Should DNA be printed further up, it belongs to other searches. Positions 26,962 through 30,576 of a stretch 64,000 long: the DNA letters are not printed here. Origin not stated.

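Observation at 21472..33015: Regulatory island: paralogous XRE-HTH/P-loop/TPR giants, each facing a small Arg-rich ORF (candidate undescribed regulator/small-protein module)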

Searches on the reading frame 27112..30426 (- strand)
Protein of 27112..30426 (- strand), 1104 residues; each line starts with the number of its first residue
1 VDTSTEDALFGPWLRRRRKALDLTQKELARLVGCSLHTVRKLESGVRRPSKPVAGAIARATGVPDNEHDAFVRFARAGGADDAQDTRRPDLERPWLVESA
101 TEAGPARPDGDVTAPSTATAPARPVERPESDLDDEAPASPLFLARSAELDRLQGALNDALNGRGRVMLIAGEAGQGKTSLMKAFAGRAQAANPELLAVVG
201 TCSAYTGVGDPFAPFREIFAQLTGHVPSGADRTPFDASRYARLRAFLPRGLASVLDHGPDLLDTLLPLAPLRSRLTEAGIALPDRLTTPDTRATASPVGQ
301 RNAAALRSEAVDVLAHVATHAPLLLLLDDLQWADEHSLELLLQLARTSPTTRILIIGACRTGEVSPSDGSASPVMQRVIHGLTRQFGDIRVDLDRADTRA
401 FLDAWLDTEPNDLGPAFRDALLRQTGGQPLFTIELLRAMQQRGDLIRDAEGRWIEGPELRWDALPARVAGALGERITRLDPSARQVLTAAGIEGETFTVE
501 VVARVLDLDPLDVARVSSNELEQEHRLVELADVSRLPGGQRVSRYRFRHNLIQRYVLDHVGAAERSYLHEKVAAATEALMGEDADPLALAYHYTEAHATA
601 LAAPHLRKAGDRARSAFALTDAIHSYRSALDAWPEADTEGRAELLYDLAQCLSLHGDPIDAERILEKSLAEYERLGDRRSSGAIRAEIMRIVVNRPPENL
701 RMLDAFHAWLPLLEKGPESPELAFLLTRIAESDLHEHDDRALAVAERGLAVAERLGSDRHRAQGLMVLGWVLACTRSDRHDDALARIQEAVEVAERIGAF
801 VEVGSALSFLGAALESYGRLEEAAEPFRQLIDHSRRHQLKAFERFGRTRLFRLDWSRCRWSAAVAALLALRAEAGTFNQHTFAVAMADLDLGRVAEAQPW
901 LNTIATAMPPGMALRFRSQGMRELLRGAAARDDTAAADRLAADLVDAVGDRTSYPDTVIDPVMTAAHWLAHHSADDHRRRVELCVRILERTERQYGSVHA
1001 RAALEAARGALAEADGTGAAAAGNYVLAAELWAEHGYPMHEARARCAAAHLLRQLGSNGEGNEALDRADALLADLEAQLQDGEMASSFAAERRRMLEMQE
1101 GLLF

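Call 4: search_protein_families(library=pfam, proteins=[window:27112-30426:-], max_evalue=0.01)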
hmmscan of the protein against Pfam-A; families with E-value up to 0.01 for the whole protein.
window:27112-30426:- (1104 aa): 8 families
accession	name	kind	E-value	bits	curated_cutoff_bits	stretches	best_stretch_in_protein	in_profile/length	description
PF13191.12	AAA_16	-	2.6e-21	77.3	32.6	1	142-356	2-167/167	AAA ATPase domain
PF13560.12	HTH_31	-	1.4e-13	51.3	27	1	10-70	2-63/64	Helix-turn-helix domain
PF01381.28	HTH_3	-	3.9e-12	46.5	23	1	14-64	1-51/55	Helix-turn-helix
PF13424.12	TPR_12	-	1.2e-09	38.7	30.1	2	773-833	12-74/77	Tetratricopeptide repeat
PF25199.1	nSTAND_NTPase5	-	5.9e-06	26.6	34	0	145-189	21-66/145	Novel STAND NTPase 5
PF13401.12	AAA_22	-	1.2e-05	26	27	0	164-222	5-58/130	AAA domain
PF05729.18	NACHT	-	0.0035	17.6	26.7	0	165-191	1-27/167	NACHT domain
PF13443.12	HTH_26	-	0.008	16.9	22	0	14-63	2-52/63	Cro/C1-type HTH DNA-binding domain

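Call 16: search_protein_families(library=ncbifam, proteins=[window:27112-30426:-], max_evalue=1)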
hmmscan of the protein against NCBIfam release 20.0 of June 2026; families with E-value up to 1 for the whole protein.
window:27112-30426:- (1104 aa): 13 families
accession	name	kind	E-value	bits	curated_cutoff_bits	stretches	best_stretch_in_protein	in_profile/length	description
TIGR03903.1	TOMM_kin_cyc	equivalog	6.3e-39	133.6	705.75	3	298-643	611-931/1267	TOMM system kinase/cyclase fusion protein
TIGR03070.1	couple_hipB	subfamily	2.4e-09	37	71.65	1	11-46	4-39/58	type II toxin-antitoxin system Y4mF family antitoxin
TIGR03830.1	CxxCG_CxxCG_HTH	subfamily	5e-05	23.1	61.8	1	6-56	62-112/127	type II TA system antitoxin MqsA family protein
NF041951.1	phage_RstR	subfamily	6.2e-05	23.2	80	1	14-60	7-53/108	RstR family transcriptional repressor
NF007257.0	PRK09706.1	subfamily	0.00014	21.7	101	1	7-50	3-46/135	transcriptional repressor DicA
TIGR02928.1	TIGR02928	subfamily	0.0054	15.6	181.3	1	142-194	17-70/366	orc1/cdc6 family replication initiation protein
TIGR00270.2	TIGR00270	equivalog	0.017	14.9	110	1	13-56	79-122/159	multiprotein bridging factor aMBF1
TIGR02323.1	CP_lyasePhnK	equivalog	0.019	14.4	302.85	1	164-191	27-54/239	phosphonate C-P lyase system protein PhnK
NF041265.1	NadS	equivalog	0.061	13.6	60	1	18-54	39-75/94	NadS family protein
NF010061.0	PRK13538.1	equivalog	0.065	12.7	195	1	163-192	30-59/211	cytochrome c biogenesis heme-transporting ATPase CcmA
NF040522.1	VC1465_fam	subfamily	0.074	13.1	70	1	15-47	2-34/111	VC1465 family Xer recombination activation factor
NF002725.1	PRK02603.1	equivalog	0.19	11.7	143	0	969-1033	80-144/173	photosystem I assembly protein Ycf3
NF008030.0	PRK10762.1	equivalog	0.32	9.7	745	1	163-189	29-55/501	ribose ABC transporter ATP-binding protein RbsA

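Call 18: find_related_loci(query=A2, collection=genome_contigs, flank=6000)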
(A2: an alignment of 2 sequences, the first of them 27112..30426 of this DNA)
Query A2 (1104 aa) in genome_contigs; peptide patterns used: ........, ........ (x = any residue, [..] = any of these).
597 stretches matched a pattern (row limit reached: there are more); 149 encode a relative of the query (tblastn E <= 1e-3); the best 80 are kept; 80 distinct loci.
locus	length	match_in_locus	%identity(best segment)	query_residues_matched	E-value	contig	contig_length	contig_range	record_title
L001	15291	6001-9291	41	1-1098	0e+0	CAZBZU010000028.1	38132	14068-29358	MAG TPA_asm: uncultured bacterium isolate binchicken_co151_293 genome assembly, contig: NODE_1351_length_38132_cov_14.34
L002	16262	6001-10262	45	1-1100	0e+0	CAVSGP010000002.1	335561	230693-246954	MAG: uncultured Trueperaceae bacterium isolate MFD05684.bin.1.416 genome assembly, contig: contig_10869, whole genome sh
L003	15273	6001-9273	43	1-1096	0e+0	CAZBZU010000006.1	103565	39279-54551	MAG TPA_asm: uncultured bacterium isolate binchicken_co151_293 genome assembly, contig: NODE_179_length_103565_cov_14.83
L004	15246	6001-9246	36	6-1085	1e-154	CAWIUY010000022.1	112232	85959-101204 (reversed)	MAG: uncultured Trueperaceae bacterium isolate MFD01721.bin.2.209 genome assembly, contig: contig_4716, whole genome sho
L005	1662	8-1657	51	1-556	9e-159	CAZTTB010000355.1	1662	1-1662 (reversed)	MAG TPA_asm: uncultured bacterium isolate binchicken_co224_121 genome assembly, contig: NODE_122962_length_1662_cov_56.3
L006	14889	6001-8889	37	134-1088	4e-137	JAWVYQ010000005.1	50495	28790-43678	MAG: Candidatus Promineifilaceae bacterium isolate HN14.bin.7 k141_1784913_length_50495_cov_25.1502, whole genome shotgu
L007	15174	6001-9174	35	10-1089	1e-136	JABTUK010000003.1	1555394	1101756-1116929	MAG: Anaerolineales bacterium isolate H5_CFX5 seq003, whole genome shotgun sequence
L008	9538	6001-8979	34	105-1088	1e-135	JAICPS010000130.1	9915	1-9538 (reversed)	MAG: Anaerolineae bacterium isolate TY_FP_2_bin.36 k141_4446336_length_9915_cov_10.9656, whole genome shotgun sequence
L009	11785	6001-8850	36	142-1088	3e-135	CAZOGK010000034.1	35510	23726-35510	MAG TPA_asm: uncultured Ardenticatenaceae bacterium isolate binchicken_co350_199 genome assembly, contig: NODE_1709_leng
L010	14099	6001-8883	33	140-1088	4e-121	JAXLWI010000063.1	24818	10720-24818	MAG: Anaerolineae bacterium isolate STL-CHL19 C2.143.fa-63, whole genome shotgun sequence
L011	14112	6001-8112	37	141-863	3e-118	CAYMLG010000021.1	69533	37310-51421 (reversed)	MAG TPA_asm: uncultured Anaerolineaceae bacterium isolate binchicken_co350_84 genome assembly, contig: NODE_600_length_6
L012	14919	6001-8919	33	122-1088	2e-115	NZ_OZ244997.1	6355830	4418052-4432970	MAG: Candidatus Leptofilum sp. isolate 8ea8b48c-f0bb-4fcd-991e-c07bf3e70e57 chromosome 1, complete sequence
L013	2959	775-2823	38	2-731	4e-120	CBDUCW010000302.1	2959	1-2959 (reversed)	MAG TPA_asm: uncultured Trueperaceae bacterium isolate ERR2431957_concoct_8 genome assembly, contig: ERZ23878503.23007,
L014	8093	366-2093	41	113-676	1e-112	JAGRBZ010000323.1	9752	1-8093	MAG: Anaerolineae bacterium isolate HKST-UBA12 NODE_324_length_9752_cov_8.857778, whole genome shotgun sequence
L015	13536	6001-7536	43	109-623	1e-108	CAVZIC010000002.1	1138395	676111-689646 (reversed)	MAG: uncultured Chloroflexia bacterium isolate MFD02416.bin.2.12 genome assembly, contig: contig_16958, whole genome sho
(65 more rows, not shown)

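Call 45: search_solved_structures(query=window:27112-30426:-, max_evalue=0.001)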
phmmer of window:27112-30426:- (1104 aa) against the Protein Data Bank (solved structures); distinct sequences matched with E-value up to 0.001: 1.
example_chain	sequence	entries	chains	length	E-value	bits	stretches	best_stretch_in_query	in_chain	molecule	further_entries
8tac_A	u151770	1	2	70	8.3e-05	23.8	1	9-63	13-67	DBP48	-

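Call 46: search_protein_families(library=padloc, proteins=[window:27112-30426:-], max_evalue=0.01)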
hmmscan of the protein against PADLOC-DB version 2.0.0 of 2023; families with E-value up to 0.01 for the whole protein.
window:27112-30426:- (1104 aa): 6 families
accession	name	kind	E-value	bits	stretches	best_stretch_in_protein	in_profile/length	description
PDLC02926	HTH_VI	-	7.4e-06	24.1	1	12-64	4-56/92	-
PDLC03951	RmrA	-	0.00035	17.7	1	14-65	13-64/400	-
PDLC04142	capH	-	0.00048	19.2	1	9-63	6-60/103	capH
PDLC03949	RmrA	-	0.00054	16.9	1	18-65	11-58/363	-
PDLC03952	RmrA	-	0.00085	16.3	1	13-99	26-121/395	-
PDLC03953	RmrA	-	0.0016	15.7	1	12-65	8-61/373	-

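Call 79: find_homologous_proteins(query=window:27112-30426:-, max_evalue=1e-30)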
Query window:27112-30426:- (1104 aa): 295 proteins with E <= 1e-30 among 8000 candidates; the best 120 are listed.
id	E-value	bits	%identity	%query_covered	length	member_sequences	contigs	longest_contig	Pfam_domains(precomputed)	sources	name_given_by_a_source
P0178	0.0e+0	1756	98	74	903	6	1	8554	PF01381.29,PF13424.13,PF13401.13,PF13560.13,PF13191.13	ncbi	ncbi:MAG: AAA family ATPase [Deinococcales bacterium]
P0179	0.0e+0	1221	57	99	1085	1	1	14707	PF01381.29,PF13424.13,PF13560.13,PF13191.13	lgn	-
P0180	1.0e-284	966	50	99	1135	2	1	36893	PF17874.8,PF01381.29,PF13424.13,PF13560.13,PF13191.13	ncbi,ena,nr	ncbi:MAG TPA: AAA family ATPase [Trueperaceae bacterium]|nr:AAA family ATPase [Trueperaceae bacteriu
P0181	2.2e-282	958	49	100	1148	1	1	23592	PF01381.29,PF13424.13,PF13432.13,PF13560.13,PF13191.13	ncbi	-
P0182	5.3e-240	817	44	99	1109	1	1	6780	PF17874.8,PF00515.35,PF01381.29,PF13424.13,PF13560.13,PF13191.13,PF13374.13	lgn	-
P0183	5.0e-232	791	44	99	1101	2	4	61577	PF01381.29,PF13424.13,PF13560.13,PF13191.13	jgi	-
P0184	3.2e-231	788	44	99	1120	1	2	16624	PF01381.29,PF13424.13,PF13401.13,PF13560.13,PF13191.13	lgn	-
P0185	8.6e-231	787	44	99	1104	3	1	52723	PF00515.35,PF01381.29,PF13424.13,PF13560.13,PF07719.24,PF13191.13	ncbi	ncbi:MAG: AAA family ATPase [Deinococcales bacterium]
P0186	2.3e-229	782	43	99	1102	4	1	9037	PF01381.29,PF13401.13,PF13560.13,PF13191.13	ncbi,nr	ncbi:MAG TPA: AAA family ATPase [Trueperaceae bacterium]|nr:AAA family ATPase [Trueperaceae bacteriu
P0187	1.9e-228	779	42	99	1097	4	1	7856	PF17874.8,PF00515.35,PF01381.29,PF13424.13,PF14938.13,PF13401.13,PF13560.13,PF07719.24,PF13191.13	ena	-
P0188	6.5e-228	777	44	99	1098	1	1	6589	PF01381.29,PF13424.13,PF13560.13,PF13191.13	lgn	-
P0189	7.1e-228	777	43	99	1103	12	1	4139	PF17874.8,PF01381.29,PF13424.13,PF13401.13,PF13560.13,PF13191.13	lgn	-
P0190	1.9e-227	776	44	99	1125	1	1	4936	PF01381.29,PF13424.13,PF13401.13,PF13560.13,PF13191.13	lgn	-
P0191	2.7e-224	765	43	99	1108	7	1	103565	PF01381.29,PF13424.13,PF13560.13,PF13191.13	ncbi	-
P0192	1.2e-223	763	43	99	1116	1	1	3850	PF12844.14,PF01381.29,PF13424.13,PF13401.13,PF13560.13,PF13191.13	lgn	-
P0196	2.7e-215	736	43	99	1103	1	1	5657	PF01381.29,PF13424.13,PF13560.13,PF13191.13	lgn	-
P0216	1.2e-156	542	35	98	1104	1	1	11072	PF01381.29,PF13424.13,PF13401.13,PF13181.13,PF13560.13,PF13191.13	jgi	jgi:predicted ATPase/transcriptional regulator with XRE-family HTH domain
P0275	3.0e-110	388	36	62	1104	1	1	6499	PF07714.24,PF00069.32,PF00515.35,PF13424.13,PF07719.24,PF13191.13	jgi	jgi:tetratricopeptide (TPR) repeat protein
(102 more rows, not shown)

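Call 80: find_encoding_contigs(protein=P0179, flank=4000, max_places=1)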
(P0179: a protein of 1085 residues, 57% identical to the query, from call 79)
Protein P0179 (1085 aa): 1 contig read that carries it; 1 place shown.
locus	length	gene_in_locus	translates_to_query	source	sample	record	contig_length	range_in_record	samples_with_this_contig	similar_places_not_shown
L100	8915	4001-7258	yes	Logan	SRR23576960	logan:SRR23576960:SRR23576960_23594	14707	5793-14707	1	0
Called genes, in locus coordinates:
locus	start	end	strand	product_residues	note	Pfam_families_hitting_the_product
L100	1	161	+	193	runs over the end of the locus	-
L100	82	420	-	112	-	-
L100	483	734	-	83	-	PF14026:SCO4226-like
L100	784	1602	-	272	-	PF09948:PpoB2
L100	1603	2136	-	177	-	PF07040:DUF1326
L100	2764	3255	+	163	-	PF07883:Cupin_2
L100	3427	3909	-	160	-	-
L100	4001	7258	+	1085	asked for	PF01381:HTH_3, PF13560:HTH_31, PF13191:AAA_16, PF13424:TPR_12 (faint)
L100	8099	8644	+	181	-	PF01872:RibD_C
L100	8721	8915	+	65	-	?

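Call 81: find_encoding_contigs(protein=P0180, flank=4000, max_places=1)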
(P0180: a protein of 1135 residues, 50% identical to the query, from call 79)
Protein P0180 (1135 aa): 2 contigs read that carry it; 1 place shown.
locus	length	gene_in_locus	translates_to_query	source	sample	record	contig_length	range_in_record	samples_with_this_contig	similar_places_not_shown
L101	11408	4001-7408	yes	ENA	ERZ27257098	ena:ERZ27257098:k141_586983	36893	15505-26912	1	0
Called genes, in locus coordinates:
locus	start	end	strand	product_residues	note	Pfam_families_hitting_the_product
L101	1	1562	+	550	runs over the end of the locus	PF00501:AMP-binding, PF13193:AMP-binding_C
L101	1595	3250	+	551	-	PF03704:BTAD, PF13424:TPR_12 (faint)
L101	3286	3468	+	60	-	PF06348:DUF1059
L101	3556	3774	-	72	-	-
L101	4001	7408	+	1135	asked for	PF01381:HTH_3, PF13560:HTH_31, PF13191:AAA_16, PF13424:TPR_12 (weak), PF17874:TPR_MalT (faint)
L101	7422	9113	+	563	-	PF00890:FAD_binding_2, PF03486:HI0933_like (faint), PF12831:FAD_oxidored (weak)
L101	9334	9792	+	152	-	PF10604:Polyketide_cyc2, PF03364:Polyketide_cyc (weak), PF08327:AHSA1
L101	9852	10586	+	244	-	PF06210:DUF1003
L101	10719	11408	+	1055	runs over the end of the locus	PF13185:GAF_2, PF01590:GAF (faint), PF00990:GGDEF, PF13185:GAF_2 (weak), PF00563:EAL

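Call 82: find_encoding_contigs(protein=P0181, flank=4000, max_places=1)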
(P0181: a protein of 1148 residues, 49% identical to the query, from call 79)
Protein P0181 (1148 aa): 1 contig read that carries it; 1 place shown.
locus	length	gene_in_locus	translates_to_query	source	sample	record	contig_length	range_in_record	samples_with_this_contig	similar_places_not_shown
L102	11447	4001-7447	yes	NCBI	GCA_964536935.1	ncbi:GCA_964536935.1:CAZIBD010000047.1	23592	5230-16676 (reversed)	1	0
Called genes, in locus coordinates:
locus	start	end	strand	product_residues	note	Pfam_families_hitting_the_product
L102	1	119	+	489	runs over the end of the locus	PF00027:cNMP_binding (weak), PF02518:HATPase_c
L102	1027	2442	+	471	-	-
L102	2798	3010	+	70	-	-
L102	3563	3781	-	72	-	-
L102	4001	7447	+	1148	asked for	PF01381:HTH_3, PF13560:HTH_31, PF13191:AAA_16, PF13432:TPR_16 (faint), PF13424:TPR_12 (weak)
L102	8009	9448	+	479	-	PF05697:Trigger_N, PF05698:Trigger_C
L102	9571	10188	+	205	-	PF00574:CLP_protease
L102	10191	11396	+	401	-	PF06689:zf-C4_ClpX, PF00493:MCM (weak), PF00004:AAA, PF07724:AAA_2, PF07728:AAA_5 (weak), PF13401:AAA_22 (faint), PF10431:ClpB_D2-small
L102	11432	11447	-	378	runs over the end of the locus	PF00155:Aminotran_1_2, PF00266:Aminotran_5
